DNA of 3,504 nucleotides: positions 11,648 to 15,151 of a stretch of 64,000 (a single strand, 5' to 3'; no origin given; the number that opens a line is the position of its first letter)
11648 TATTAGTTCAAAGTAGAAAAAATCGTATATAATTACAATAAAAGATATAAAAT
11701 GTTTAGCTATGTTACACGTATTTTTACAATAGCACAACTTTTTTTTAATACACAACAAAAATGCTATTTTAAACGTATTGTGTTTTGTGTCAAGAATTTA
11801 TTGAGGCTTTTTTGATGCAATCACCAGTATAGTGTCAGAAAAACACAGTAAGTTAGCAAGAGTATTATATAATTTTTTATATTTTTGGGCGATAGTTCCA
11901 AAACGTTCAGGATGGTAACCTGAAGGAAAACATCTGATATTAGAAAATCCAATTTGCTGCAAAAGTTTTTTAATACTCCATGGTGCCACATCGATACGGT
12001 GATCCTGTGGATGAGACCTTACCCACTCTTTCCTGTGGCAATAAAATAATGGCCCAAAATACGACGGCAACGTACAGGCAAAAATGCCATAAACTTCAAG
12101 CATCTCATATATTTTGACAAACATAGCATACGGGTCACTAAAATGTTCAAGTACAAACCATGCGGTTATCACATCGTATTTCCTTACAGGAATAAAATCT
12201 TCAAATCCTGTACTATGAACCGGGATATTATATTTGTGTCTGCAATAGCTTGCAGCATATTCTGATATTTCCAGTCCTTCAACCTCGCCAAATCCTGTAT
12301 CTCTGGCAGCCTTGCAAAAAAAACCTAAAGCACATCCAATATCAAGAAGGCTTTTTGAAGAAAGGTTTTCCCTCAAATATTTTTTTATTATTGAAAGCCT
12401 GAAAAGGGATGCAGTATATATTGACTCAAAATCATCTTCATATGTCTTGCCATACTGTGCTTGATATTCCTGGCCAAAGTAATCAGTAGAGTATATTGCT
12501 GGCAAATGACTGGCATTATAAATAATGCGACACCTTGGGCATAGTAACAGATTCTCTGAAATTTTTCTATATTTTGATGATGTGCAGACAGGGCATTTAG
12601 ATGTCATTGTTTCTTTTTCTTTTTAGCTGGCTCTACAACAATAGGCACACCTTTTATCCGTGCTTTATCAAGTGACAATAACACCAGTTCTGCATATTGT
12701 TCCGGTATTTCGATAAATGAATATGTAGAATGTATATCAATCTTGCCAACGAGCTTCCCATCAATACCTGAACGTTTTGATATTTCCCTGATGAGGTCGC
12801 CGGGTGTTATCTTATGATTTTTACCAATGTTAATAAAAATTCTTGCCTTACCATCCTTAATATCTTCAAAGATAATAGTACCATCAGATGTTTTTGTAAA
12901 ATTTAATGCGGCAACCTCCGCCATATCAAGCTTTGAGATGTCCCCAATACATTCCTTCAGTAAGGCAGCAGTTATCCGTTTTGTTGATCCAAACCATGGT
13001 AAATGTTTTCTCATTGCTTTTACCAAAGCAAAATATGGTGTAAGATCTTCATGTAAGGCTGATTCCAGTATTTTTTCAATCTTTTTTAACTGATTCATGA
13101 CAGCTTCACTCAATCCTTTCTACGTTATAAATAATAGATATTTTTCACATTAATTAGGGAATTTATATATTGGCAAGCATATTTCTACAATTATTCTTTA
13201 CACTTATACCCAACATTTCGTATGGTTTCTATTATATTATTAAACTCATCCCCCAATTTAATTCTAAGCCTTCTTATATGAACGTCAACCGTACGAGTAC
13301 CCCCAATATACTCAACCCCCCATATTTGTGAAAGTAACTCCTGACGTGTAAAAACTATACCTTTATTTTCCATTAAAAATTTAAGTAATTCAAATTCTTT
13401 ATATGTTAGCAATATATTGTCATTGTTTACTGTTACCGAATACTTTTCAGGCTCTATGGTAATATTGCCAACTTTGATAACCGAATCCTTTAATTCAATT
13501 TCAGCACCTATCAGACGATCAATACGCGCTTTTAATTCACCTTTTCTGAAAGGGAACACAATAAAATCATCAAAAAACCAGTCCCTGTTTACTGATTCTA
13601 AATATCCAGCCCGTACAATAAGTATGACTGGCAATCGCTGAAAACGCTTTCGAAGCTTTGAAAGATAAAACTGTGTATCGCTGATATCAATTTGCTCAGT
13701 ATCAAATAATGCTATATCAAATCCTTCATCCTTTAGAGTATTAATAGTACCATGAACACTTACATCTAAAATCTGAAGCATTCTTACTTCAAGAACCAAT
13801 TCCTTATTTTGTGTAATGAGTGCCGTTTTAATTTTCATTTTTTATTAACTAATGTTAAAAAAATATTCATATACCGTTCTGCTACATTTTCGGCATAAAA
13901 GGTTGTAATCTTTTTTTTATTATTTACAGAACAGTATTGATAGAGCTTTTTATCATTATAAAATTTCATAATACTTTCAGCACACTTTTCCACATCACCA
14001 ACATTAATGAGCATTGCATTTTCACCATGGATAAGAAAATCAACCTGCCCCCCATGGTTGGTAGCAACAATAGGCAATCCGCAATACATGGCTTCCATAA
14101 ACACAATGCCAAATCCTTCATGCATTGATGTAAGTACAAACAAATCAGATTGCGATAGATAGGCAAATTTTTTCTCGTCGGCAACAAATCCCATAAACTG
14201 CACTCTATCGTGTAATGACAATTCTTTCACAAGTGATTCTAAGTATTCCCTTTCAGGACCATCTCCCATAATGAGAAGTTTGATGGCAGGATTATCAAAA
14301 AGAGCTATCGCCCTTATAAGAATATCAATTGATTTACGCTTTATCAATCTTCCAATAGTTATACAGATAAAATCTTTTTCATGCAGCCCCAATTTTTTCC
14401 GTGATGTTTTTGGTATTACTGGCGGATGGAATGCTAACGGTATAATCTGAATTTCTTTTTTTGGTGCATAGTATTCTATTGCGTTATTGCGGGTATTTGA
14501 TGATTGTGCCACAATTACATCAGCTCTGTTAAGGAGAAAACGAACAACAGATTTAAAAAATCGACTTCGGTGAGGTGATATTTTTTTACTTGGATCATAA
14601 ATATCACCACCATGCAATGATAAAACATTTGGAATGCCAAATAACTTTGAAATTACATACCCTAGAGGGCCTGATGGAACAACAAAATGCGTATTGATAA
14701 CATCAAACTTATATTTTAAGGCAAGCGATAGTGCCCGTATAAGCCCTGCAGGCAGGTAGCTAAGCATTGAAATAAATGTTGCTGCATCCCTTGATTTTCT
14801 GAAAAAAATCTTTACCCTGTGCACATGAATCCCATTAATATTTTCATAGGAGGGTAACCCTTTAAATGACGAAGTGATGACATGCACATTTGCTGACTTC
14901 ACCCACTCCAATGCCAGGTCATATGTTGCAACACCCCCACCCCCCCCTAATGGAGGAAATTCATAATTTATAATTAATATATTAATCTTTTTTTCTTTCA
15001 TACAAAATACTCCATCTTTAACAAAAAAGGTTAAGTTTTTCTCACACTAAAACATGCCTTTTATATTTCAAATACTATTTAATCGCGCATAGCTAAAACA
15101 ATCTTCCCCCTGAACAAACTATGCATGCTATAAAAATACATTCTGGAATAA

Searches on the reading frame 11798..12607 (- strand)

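Call 40: search_protein_families(library=pfam, proteins=[window:11798-12607:-], max_evalue=0.0001)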
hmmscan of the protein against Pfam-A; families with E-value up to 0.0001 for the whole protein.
window:11798-12607:- (269 aa): 5 families
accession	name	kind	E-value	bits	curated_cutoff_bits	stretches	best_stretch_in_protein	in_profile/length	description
PF13489.12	Methyltransf_23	-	6e-16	59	27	1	73-224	12-162/164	Methyltransferase domain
PF08241.18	Methyltransf_11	-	7.7e-10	39.7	21.2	1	88-178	1-95/95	Methyltransferase domain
PF13649.12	Methyltransf_25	-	5.5e-08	33.8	27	1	88-171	2-94/97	Methyltransferase domain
PF08242.18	Methyltransf_12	-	1.5e-07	32.4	30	1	88-174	1-96/98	Methyltransferase domain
PF13847.12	Methyltransf_31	-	3.7e-07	30.4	27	1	84-182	4-113/145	Methyltransferase domain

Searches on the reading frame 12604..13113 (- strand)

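Call 40: search_protein_families(library=pfam, proteins=[window:12604-13113:-], max_evalue=0.0001)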
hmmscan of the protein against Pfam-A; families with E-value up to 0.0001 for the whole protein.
window:12604-13113:- (169 aa): 1 family
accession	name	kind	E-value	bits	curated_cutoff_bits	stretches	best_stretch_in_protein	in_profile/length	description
PF03880.21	DbpA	-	5.9e-23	81.1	25.6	1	91-162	1-72/72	DbpA RNA binding domain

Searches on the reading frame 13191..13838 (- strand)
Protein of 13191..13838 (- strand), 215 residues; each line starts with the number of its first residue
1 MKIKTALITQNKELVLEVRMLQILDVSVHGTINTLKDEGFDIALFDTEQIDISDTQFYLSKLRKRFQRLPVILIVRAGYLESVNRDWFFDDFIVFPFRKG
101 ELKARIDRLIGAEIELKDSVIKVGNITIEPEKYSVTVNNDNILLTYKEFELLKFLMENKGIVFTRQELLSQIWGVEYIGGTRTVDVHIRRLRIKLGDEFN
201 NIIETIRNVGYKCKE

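Call 40: search_protein_families(library=pfam, proteins=[window:13191-13838:-], max_evalue=0.0001)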
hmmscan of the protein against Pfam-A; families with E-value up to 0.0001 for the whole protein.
window:13191-13838:- (215 aa): 2 families
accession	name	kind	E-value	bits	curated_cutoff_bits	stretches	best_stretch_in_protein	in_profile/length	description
PF00486.34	Trans_reg_C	-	1.8e-25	89.3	26.2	1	141-212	3-76/77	Transcriptional regulatory protein, C terminal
PF21695.3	GlnR_1st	-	9.8e-08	32.4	27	1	21-106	19-107/111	Transcription regulator GlnR, N-terminal domain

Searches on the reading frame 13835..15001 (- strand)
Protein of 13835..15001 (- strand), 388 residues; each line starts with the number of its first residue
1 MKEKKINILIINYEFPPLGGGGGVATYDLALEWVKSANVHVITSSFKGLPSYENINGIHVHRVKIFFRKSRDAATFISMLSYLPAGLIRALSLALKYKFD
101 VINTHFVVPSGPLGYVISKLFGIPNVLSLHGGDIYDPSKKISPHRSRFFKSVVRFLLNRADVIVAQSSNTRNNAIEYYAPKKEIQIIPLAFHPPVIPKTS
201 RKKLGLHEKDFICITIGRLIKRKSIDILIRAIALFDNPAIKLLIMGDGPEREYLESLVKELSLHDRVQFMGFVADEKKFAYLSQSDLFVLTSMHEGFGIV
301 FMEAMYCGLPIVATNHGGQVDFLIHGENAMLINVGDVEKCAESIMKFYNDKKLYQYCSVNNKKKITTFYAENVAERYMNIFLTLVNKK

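Call 37: search_protein_families(library=pfam, proteins=[window:13835-15001:-], max_evalue=0.0001)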
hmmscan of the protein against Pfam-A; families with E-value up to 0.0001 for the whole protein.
window:13835-15001:- (388 aa): 6 families
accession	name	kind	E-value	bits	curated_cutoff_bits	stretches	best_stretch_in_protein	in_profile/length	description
PF00534.26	Glycos_transf_1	-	5.2e-46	156.8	26.4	1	199-363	4-171/172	Glycosyl transferases group 1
PF13692.12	Glyco_trans_1_4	-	1.4e-36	126.3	27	1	212-350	3-142/142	Glycosyl transferases group 1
PF13439.12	Glyco_transf_4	-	7.4e-21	75.3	28.5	1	20-188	2-163/170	Glycosyltransferase Family 4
PF13579.12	Glyco_trans_4_4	-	1.5e-17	64.9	29.7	1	20-189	1-157/158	Glycosyl transferase 4-like domain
PF20706.3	GT4-conflict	-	8.3e-16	58.4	26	1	153-323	140-320/385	Family 4 Glycosyltransferase in conflict systems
PF13477.12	Glyco_trans_4_2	-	2.6e-11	44.3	23.4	1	36-167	24-139/139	Glycosyl transferase 4-like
